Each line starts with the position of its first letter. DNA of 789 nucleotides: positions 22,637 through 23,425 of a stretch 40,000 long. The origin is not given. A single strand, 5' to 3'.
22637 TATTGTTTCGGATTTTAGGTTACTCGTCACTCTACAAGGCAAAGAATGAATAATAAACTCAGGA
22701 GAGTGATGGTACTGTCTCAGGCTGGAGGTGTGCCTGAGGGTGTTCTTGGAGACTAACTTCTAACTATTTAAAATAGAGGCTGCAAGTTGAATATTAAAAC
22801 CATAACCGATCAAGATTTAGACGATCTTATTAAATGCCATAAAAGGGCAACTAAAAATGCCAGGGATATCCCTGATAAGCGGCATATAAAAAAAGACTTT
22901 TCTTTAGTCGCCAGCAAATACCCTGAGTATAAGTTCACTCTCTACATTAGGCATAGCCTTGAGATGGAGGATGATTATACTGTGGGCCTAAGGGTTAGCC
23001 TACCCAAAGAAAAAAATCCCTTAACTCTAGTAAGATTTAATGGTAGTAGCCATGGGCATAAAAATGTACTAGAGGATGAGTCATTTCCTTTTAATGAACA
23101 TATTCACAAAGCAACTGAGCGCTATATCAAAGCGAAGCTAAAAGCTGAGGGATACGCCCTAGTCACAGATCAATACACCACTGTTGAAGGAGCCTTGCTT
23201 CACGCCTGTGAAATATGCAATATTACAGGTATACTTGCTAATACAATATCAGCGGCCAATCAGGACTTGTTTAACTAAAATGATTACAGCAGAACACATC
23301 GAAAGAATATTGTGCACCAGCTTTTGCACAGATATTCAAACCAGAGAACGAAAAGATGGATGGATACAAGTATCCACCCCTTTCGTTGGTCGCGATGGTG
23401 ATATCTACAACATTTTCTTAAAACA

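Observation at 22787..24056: Terminator-insulated two-gene cassette in the rexAB slot: candidate uncharacterised prophage defence pair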

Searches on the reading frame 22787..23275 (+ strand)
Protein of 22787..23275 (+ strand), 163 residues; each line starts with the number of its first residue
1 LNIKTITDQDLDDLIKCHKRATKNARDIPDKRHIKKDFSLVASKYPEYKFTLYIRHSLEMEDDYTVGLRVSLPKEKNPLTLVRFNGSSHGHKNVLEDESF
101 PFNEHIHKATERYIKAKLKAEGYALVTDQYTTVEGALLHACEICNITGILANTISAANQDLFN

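Call 3: search_protein_families(library=pfam, proteins=[window:22787-23275:+], max_evalue=0.1)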
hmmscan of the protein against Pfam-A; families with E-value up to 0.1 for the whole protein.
window:22787-23275:+ (163 aa): 3 families
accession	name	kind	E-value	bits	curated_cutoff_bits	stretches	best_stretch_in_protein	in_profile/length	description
PF22398.1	DUF6978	-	1.5e-08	35.5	29.6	1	6-137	1-124/133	Family of unknown function (DUF6978)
PF12053.14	Par3_HAL_N_term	-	0.013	16.1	21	1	102-140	23-61/83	N-terminal of Par3 and HAL proteins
PF17305.7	DUF5354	-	0.07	13.8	26.7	0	8-109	7-97/124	Family of unknown function (DUF5354)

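Call 4: search_protein_families(library=padloc, proteins=[window:22787-23275:+], max_evalue=1)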
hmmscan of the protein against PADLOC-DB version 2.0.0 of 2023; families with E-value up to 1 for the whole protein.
window:22787-23275:+ (163 aa): 2 families
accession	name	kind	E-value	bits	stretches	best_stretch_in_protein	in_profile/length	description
PDLC04536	PDC-M24A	-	0.0025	15.7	1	1-93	1-88/148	-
PDLC04537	PDC-M24A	-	0.0068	14.3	1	6-90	2-83/166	-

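Call 5: search_protein_families(library=phrogs, proteins=[window:22787-23275:+], max_evalue=0.01)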
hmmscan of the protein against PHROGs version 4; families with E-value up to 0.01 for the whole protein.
window:22787-23275:+ (163 aa): 2 families
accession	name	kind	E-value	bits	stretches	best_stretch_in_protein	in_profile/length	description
phrog_27326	-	unknown function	2.5e-29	103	1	4-162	3-162/164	-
phrog_17771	-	unknown function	0.0025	19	1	1-115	1-111/147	-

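Call 10: search_protein_families(library=ncbifam, proteins=[window:22787-23275:+], max_evalue=1)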
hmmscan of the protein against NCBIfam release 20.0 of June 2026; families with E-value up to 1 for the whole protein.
window:22787-23275:+ (163 aa): 0 families

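Call 11: find_homologous_proteins(query=window:22787-23275:+)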
Query window:22787-23275:+ (163 aa): 1 proteins with E <= 0.001 among 24 candidates.
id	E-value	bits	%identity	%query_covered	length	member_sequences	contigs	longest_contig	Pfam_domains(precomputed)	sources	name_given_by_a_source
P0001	2.2e-104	364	100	100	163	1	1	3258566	PF22398.2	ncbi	ncbi:hypothetical protein AB8Q18_08570 [Neisseriaceae bacterium CLB008]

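Call 21: search_protein_representatives(protein=window:22787-23275:+)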
Query: 163 residues. Proteins with E-value up to 0.001 (for the whole library): 619; up to 1e-10: 131; up to 1e-30: 2. The best 150 are listed.
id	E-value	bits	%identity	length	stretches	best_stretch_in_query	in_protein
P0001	6.9e-105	363.9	100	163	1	1-163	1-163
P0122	1.7e-35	138.5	47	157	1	1-152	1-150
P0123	1.9e-30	122.2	42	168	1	1-154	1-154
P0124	1.3e-26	109.7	42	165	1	3-158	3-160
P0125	1.7e-25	106.1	43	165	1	4-153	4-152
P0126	8.1e-24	100.6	40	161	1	6-151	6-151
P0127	7.2e-23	97.5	37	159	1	1-150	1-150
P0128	9.2e-23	97.2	35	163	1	5-161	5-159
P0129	1.0e-22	97.0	40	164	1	6-152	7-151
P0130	1.5e-21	93.2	38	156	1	7-151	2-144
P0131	1.6e-21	93.2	40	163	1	5-147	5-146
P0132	2.2e-21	92.7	39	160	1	1-151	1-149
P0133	2.5e-21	92.5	39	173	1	5-151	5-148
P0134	2.4e-20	89.4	37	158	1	6-152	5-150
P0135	3.4e-20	88.9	43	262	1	32-149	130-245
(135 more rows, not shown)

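Call 24: find_homologous_proteins(query=A2, max_evalue=0.00001)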
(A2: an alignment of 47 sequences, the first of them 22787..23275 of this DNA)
Query A2 (47 sequences) (163 aa, profile of the alignment): 264 proteins with E <= 0.00001 among 1016 candidates; the best 120 are listed.
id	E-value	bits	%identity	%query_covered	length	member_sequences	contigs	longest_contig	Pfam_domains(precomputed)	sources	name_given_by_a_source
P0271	7.3e-57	209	40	100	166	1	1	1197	-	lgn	-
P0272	1.3e-56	209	40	99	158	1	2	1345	PF22398.2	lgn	-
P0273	7.7e-56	206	40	99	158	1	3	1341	-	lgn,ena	-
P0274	1.8e-55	205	45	93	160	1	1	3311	-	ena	-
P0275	2.5e-54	201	41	91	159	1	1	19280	PF22398.2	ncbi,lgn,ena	-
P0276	9.3e-52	193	46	88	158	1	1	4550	PF22398.2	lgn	-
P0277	1.2e-50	189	39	91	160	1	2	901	PF22398.2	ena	-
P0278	2.1e-50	188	41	89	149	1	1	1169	PF22398.2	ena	-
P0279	6.2e-50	187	44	89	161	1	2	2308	PF22398.2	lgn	-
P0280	9.2e-50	186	45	89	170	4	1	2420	PF22398.2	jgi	jgi:hypothetical protein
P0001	4.2e-49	184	100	100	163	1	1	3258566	PF22398.2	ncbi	ncbi:hypothetical protein AB8Q18_08570 [Neisseriaceae bacterium CLB008]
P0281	2.3e-46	175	43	70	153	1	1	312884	PF22398.2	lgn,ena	-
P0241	4.6e-43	165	30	86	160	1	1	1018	-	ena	-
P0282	2.0e-39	153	32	90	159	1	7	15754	PF22398.2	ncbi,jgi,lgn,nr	ncbi:MAG: hypothetical protein FJ134_11345 [Deltaproteobacteria bacterium]|nr:hypothetical protein [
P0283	4.2e-39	152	37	87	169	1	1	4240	PF22398.2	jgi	-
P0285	1.8e-38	150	32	87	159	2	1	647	PF22398.2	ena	-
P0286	1.1e-37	147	32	87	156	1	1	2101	PF22398.2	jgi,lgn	jgi:hypothetical protein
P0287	1.6e-37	147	35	60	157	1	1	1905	PF22398.2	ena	-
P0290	2.8e-37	146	31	90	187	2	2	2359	PF22398.2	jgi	jgi:hypothetical protein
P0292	4.7e-37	145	30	81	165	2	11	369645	PF22398.2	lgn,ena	-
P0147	5.1e-37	145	46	60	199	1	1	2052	PF22398.2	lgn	-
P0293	5.5e-37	145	32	88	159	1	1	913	PF22398.2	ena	-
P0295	7.4e-37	144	45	55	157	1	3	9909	PF22398.2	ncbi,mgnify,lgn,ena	mgnify:FL=1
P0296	1.1e-36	144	32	80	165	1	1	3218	PF22398.2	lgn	-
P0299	3.5e-36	142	40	57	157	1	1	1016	PF22398.2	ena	-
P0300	4.0e-36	142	33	97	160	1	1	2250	PF22398.2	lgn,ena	-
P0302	5.2e-36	142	31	61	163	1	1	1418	PF22398.2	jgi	jgi:hypothetical protein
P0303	5.3e-36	142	40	55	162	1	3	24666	PF22398.2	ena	-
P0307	9.2e-36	141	34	87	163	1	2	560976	-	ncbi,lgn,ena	-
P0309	1.1e-35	141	29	87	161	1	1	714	PF22398.2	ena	-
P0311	1.3e-35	140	32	81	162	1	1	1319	PF22398.2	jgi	jgi:hypothetical protein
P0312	1.5e-35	140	40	57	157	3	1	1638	PF22398.2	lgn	-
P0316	2.1e-35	140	40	61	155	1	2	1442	PF22398.2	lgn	-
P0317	2.2e-35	140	37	60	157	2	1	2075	PF22398.2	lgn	-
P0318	2.4e-35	140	37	60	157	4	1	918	PF22398.2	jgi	jgi:hypothetical protein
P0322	5.7e-35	138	30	87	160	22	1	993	PF22398.2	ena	-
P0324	7.1e-35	138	35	72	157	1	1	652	PF22398.2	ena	-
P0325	7.8e-35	138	30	81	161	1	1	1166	PF22398.2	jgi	-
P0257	8.4e-35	138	29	88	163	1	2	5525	PF22398.2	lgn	-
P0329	9.2e-35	138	33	87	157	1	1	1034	PF22398.2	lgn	-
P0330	9.9e-35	138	33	82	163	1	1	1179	PF22398.2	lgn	-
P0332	1.2e-34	137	30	87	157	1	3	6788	PF22398.2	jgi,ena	-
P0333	1.3e-34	137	34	75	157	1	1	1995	PF22398.2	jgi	jgi:hypothetical protein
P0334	1.3e-34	137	29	83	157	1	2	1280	PF22398.2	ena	-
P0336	1.3e-34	137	36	60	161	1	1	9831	PF22398.2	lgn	-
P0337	1.4e-34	137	30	85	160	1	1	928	PF22398.2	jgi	-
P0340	1.5e-34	137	32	88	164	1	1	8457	PF22398.2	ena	-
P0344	1.8e-34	137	34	81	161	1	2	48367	PF22398.2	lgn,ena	-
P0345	1.8e-34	137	36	59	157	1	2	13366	PF22398.2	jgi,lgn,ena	jgi:hypothetical protein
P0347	2.3e-34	136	42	57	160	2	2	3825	PF22398.2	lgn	-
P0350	2.7e-34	136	26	87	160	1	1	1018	PF22398.2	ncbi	-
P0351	3.0e-34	136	29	87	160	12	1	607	PF22398.2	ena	-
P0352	3.1e-34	136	30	67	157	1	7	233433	PF22398.2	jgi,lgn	jgi:hypothetical protein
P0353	3.1e-34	136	33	87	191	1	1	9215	PF22398.2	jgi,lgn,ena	-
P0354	3.4e-34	136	35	70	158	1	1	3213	PF22398.2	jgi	jgi:hypothetical protein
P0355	3.5e-34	136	32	72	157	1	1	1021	PF22398.2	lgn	-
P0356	3.7e-34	136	29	88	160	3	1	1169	PF22398.2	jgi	jgi:hypothetical protein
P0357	3.8e-34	136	35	67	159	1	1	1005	PF22398.2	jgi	jgi:hypothetical protein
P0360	4.2e-34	135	31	60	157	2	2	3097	PF22398.2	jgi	jgi:hypothetical protein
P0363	5.7e-34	135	32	87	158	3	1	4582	PF22398.2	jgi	jgi:hypothetical protein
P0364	6.0e-34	135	32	83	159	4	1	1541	PF22398.2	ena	-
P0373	1.3e-33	134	37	60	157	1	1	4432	PF22398.2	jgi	jgi:hypothetical protein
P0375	1.3e-33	134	27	87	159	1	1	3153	PF22398.2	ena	-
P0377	1.4e-33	134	26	93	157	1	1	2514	PF22398.2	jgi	-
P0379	1.5e-33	134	32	83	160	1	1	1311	PF22398.2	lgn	-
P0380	1.6e-33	134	34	67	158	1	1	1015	PF22398.2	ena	-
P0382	2.1e-33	133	34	90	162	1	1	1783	PF22398.2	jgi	jgi:hypothetical protein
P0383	2.2e-33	133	37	60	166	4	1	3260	PF22398.2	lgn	-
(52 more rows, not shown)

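Call 30: search_solved_structures(query=A3, max_evalue=10, show_alignments=2)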
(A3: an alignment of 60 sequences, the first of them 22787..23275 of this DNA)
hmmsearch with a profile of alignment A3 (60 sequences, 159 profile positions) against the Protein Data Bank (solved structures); distinct sequences matched with E-value up to 10: 6.
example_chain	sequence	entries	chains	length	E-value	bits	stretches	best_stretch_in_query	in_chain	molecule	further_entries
2ci8_A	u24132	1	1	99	0.36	13.6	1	41-82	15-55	CYTOPLASMIC PROTEIN NCK1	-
2ci9_A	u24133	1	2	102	0.39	13.5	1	40-82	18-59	CYTOPLASMIC PROTEIN NCK1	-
7e6g_A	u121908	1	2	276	0.67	12.7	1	110-149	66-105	Putative GGDEF domain protein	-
7b6y_A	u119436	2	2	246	0.74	12.6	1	101-134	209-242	FI18195p1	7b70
1y17_A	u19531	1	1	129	0.91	12.3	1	39-110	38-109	anticoagulant protein A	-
7b6e_A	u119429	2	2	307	1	12.1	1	101-135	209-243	FI18195p1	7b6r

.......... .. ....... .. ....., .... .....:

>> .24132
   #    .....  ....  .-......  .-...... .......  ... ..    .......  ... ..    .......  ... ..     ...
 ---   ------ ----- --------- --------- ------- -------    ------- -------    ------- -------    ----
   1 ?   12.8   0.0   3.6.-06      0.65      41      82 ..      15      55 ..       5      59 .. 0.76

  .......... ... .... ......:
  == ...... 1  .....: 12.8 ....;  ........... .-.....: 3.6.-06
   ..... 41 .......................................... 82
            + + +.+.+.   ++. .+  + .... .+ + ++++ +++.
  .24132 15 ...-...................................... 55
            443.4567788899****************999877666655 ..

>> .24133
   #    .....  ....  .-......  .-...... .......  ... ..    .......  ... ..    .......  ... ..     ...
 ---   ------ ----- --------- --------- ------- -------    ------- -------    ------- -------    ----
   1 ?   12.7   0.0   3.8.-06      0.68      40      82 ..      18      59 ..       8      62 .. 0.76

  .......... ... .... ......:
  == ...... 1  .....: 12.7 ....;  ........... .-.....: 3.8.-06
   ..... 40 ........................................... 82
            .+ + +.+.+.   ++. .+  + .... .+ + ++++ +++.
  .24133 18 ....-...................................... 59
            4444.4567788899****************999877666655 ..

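Call 34: predict_structure(alignment_id=A3)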
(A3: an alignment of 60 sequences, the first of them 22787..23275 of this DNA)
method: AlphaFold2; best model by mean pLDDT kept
length: 163 residues; sequences in the alignment: 60
mean_pLDDT: 92.3   pTM: 0.87
mean pLDDT of the five models: 92.3, 91.8, 91.7, 91.6, 91.0
residues with pLDDT >= 90: 139; 70-90: 9; 50-70: 10; < 50: 5
segments of 3 or more residues with pLDDT < 50: 156-158
pLDDT, mean of each block of 10 residues (from residue 1): 79 98 89 96 97 97 97 95 97 98 97 97 98 96 94 59 65
secondary structure, 60 per line:
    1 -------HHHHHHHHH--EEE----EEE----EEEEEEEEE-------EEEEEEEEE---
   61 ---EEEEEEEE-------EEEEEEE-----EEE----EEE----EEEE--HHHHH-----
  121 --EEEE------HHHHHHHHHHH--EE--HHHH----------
elements in order: H8-16 E19-21 E26-28 E33-41 E49-57 E64-71 E79-85 E91-93 E98-100 E105-108 H111-115 E123-126 H133-143 H150-153

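Call 37: fold_search(model_id=the predicted structure, library=pdb)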
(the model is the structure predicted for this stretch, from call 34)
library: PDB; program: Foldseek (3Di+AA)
matches with E <= 10: 313; with E <= 0.001: 0
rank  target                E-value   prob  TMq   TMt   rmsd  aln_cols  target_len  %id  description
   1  3wau_A                6.2e-01  0.09  0.17  0.09  14.9       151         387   10  Crystal structure of 4-O-beta-D-mannosyl-D-glucose phosphorylase MGP complexed with M1P (released 2013-09-04)
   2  1ns0_B                6.5e-01  0.54  0.27  0.13   4.8        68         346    7  Crystal structure of galactose mutarotase from Lactococcus lactis mutant E304Q complexed with galactose (released 2003-02-11)
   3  1ns4_A                6.5e-01  0.41  0.26  0.14   6.2        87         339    8  Crystal structure of galactose mutarotase from Lactococcus lactis mutant E304Q complexed with glucose (released 2003-02-11)
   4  8xgm_D                6.5e-01  0.13  0.19  0.22   7.3        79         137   23  Cryo-EM structure of human GPR1 bound to chemerin (released 2024-08-21)
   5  1nsm_A                6.9e-01  0.12  0.26  0.14  13.0       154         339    8  Crystal structure of galactose mutarotase from Lactococcus lactis mutant D243A complexed with galactose (released 2003-02-11)
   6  1ns8_A                7.3e-01  0.13  0.26  0.14  13.5       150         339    8  Crystal structure of galactose mutarotase from Lactococcus lactis mutant D243N complexed with galactose (released 2003-02-11)
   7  1ns2_B                7.8e-01  0.51  0.27  0.13   4.8        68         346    7  Crystal structure of galactose mutarotase from Lactococcus lactis mutant E304A complexed with galactose (released 2003-02-11)
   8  1nsu_B                8.7e-01  0.35  0.26  0.13   6.1        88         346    9  Crystal structure of galactose mutarotase from Lactococcus lactis mutant H96N complexed with galactose (released 2003-02-11)
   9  8i03_J                9.2e-01  0.06  0.17  0.10  12.4       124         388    8  Cryo-EM structure of the SIN3L complex from S. pombe (released 2023-05-03)
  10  1ns2_A                9.8e-01  0.10  0.26  0.14  13.3       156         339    7  Crystal structure of galactose mutarotase from Lactococcus lactis mutant E304A complexed with galactose (released 2003-02-11)
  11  8i02_C                9.8e-01  0.06  0.19  0.10  12.1       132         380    9  Cryo-EM structure of the SIN3S complex from S. pombe (released 2023-05-03)
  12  4drr                  9.8e-01  0.04  0.17  0.17  15.2       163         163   10  Cell attachment protein VP8* of a human rotavirus specifically interacts with A-type histo-blood group antigen (released 2012-04-11)
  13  1ns8_B                1.2e+00  0.38  0.26  0.13   5.0        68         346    7  Crystal structure of galactose mutarotase from Lactococcus lactis mutant D243N complexed with galactose (released 2003-02-11)
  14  1nsx_B                1.2e+00  0.38  0.27  0.14   4.3        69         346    9  Crystal structure of galactose mutarotase from Lactococcus lactis mutant H170N complexed with galactose (released 2003-02-11)
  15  5kew_D                1.2e+00  0.10  0.25  0.30  10.6       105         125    8  Vibrio parahaemolyticus VtrA/VtrC complex bound to the bile salt taurodeoxycholate (released 2016-07-20)
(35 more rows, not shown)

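Call 46: search_dna_similar(query=window:22787-23275:+, collection=phages, mode=protein, max_rows=40, max_evalue=0.001)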
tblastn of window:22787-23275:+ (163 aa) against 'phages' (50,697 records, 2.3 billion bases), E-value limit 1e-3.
Records with a match: 3; places in all: 3; records where one place covers at least 80% of the query: 3.
Best place of each record, by identity: <60% 3.
By first word of the organism name: Pseudomonas 3.
By host as written in the record: Pseudomonas aeruginosa 147 2; Pseudomonas aeruginosa 1.
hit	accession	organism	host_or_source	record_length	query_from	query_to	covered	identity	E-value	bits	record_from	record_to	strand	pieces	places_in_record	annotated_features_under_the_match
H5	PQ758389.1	Pseudomonas phage 5399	Pseudomonas aeruginosa 147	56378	6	160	95%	36.3%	4e-19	89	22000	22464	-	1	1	hypothetical protein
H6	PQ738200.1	Pseudomonas phage phita81A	Pseudomonas aeruginosa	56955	6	160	95%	36.3%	4e-19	89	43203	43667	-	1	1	hypothetical protein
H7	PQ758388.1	Pseudomonas phage 5371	Pseudomonas aeruginosa 147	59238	6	160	95%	36.3%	4e-19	89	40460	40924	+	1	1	hypothetical protein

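Call 63: search_protein_families(library=pfam, alignment_id=A3, max_evalue=1)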
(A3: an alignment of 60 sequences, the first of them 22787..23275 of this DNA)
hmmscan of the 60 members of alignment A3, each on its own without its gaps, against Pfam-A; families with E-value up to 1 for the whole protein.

A. member 1, window:22787-23275:+ (163 aa): 4 families
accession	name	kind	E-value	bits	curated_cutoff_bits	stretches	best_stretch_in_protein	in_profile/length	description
PF22398.1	DUF6978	-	1.5e-08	35.5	29.6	1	6-137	1-124/133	Family of unknown function (DUF6978)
PF12053.14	Par3_HAL_N_term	-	0.013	16.1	21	1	102-140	23-61/83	N-terminal of Par3 and HAL proteins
PF17305.7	DUF5354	-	0.07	13.8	26.7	1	8-109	7-97/124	Family of unknown function (DUF5354)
PF13525.12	YfiO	-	0.15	12.3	25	0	19-57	94-132/203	Outer membrane lipoprotein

B. families by the number of members that match (of 60 scanned): 16 families
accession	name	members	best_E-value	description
PF22398.1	DUF6978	45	6.4e-14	Family of unknown function (DUF6978)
PF08281.18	Sigma70_r4_2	2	0.0015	Sigma-70, region 4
PF24839.1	DUF7718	2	0.0088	Domain of unknown function (DUF7718)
PF02479.21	Herpes_IE68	2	0.013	Herpesvirus immediate early protein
PF12053.14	Par3_HAL_N_term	1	0.013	N-terminal of Par3 and HAL proteins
PF20133.4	HHL1-like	1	0.04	Protein HHL1-like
PF25518.1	NRG2_N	1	0.064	NRG2 N-terminal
PF17305.7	DUF5354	1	0.07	Family of unknown function (DUF5354)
PF13256.11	DUF4047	1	0.081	Domain of unknown function (DUF4047)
PF00269.25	SASP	1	0.11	Small, acid-soluble spore proteins, alpha/beta type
PF13525.12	YfiO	1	0.15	Outer membrane lipoprotein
PF06370.16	DUF1069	1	0.18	Protein of unknown function (DUF1069)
PF21642.2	SP_0191-like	1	0.18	SP_0191-like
PF24946.1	Fn3_Dep-1_4th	1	0.18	Dep-1 fourth Fn3-like domain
PF03524.21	CagX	1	0.18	Conjugal transfer protein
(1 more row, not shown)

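Call 71: find_encoding_contigs(protein=P0292, flank=6000, max_places=4)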
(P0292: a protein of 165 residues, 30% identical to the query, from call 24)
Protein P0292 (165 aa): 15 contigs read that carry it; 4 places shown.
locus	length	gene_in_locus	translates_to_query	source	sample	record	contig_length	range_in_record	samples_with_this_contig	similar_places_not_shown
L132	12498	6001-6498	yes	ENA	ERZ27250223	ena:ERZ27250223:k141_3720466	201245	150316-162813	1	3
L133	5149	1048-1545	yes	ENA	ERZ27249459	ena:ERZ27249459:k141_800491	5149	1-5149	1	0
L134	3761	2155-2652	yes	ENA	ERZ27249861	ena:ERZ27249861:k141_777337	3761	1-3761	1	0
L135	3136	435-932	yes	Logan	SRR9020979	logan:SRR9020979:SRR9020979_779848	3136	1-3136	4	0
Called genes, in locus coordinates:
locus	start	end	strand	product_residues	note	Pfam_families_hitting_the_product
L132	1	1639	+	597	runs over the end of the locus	PF23545:Zn_ribbon_HMPTM, PF04055:Radical_SAM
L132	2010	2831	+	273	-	PF02527:GidB, PF13847:Methyltransf_31 (weak)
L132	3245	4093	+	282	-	PF00142:Fer4_NifH (faint), PF01656:CbiA, PF02374:ArsA_ATPase (weak), PF06564:CBP_BcsQ (weak), PF09140:MipZ (faint), PF10609:ParA (weak), PF13614:AAA_31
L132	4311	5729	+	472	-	PF02195:ParB_N, PF17762:HTH_ParB, PF23552:ParB_C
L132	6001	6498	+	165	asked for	PF22398:DUF6978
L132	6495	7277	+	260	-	PF08861:DUF1828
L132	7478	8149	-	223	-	-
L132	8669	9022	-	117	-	PF01740:STAS, PF13466:STAS_2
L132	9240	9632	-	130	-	-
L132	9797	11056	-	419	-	PF14870:PSII_BNR (faint), PF15902:Sortilin-Vps10 (weak), PF02012:BNR (faint)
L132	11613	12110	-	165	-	PF11138:DUF2911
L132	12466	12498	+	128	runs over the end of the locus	-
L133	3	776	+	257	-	?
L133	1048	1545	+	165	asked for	PF22398:DUF6978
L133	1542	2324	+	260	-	PF08861:DUF1828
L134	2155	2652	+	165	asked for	PF22398:DUF6978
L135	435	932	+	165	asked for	PF22398:DUF6978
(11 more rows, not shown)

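Call 72: find_encoding_contigs(protein=P0307, flank=6000, max_places=2)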
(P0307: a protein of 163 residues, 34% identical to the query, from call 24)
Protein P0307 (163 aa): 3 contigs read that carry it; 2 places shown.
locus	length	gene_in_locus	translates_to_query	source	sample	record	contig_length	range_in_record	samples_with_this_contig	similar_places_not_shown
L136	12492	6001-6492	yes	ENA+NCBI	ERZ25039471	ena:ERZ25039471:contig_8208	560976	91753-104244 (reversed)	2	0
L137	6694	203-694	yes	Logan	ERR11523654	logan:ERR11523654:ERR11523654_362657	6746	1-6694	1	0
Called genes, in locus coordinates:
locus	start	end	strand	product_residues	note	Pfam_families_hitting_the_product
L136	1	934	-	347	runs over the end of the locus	PF00691:OmpA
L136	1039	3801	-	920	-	PF00270:DEAD, PF04851:ResIII (faint), PF00271:Helicase_C, PF21280:Helicase_dom4_arc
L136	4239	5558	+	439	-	PF13701:DDE_Tnp_1_4, PF01609:DDE_Tnp_1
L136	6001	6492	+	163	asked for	-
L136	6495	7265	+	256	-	PF08861:DUF1828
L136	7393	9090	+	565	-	PF00881:Nitroreductase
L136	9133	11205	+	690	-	PF12796:Ank_2, PF13637:Ank_4 (weak), PF00023:Ank (weak), PF24521:Ank_KRIT1 (weak), PF12796:Ank_2, PF12796:Ank_2, PF13637:Ank_4, PF13857:Ank_5, +7 more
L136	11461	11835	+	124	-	PF00164:Ribosom_S12_S23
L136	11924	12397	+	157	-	PF00177:Ribosomal_S7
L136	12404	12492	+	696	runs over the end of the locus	PF00009:GTP_EFTU, PF03144:GTP_EFTU_D2, PF22042:EF-G_D2, PF14492:EFG_III, PF16658:RF3_C (weak), PF03764:EFG_IV, PF00679:EFG_C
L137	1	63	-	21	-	?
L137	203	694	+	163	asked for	-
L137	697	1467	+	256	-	PF08861:DUF1828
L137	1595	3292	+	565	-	PF00881:Nitroreductase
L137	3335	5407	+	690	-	PF12796:Ank_2, PF13637:Ank_4 (weak), PF00023:Ank (weak), PF24521:Ank_KRIT1 (weak), PF12796:Ank_2, PF12796:Ank_2, PF13637:Ank_4, PF13857:Ank_5, +7 more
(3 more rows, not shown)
